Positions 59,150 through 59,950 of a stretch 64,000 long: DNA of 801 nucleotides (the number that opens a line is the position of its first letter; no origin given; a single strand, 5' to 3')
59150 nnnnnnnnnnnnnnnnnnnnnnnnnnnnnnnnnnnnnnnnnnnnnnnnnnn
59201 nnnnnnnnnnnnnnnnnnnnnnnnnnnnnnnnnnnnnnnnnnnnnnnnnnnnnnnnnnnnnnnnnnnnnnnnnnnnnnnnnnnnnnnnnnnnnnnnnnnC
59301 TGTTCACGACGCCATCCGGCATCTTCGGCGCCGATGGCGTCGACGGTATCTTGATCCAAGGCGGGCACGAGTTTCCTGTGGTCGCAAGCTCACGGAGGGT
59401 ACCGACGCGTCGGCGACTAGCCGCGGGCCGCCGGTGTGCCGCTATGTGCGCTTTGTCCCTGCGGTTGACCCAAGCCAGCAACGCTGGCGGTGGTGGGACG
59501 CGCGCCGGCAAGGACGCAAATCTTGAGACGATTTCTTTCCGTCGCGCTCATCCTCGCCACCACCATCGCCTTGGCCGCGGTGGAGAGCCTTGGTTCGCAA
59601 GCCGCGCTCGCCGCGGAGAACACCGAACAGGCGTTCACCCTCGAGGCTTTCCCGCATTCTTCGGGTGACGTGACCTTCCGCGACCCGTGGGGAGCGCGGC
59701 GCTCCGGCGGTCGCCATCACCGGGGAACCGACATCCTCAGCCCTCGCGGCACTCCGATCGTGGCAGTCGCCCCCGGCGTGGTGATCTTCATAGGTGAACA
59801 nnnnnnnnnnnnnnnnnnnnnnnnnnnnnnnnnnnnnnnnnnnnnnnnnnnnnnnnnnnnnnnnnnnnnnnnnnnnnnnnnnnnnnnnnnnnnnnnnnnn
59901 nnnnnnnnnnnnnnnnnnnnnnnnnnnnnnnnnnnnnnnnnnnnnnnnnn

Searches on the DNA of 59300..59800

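Call 69: search_rna_families(source=window, start=59300, end=59800, threshold=evalue, max_evalue=0.1)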
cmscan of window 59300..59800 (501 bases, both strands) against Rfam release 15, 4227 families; matches with E-value up to 0.1: 1.
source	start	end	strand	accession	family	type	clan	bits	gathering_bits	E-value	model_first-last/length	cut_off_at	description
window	59715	59754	-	RF02802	PyrR204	Gene; snRNA; snoRNA; HACA-box;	-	20.6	71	0.082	1-57/57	no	Pyrobaculum sRNA 204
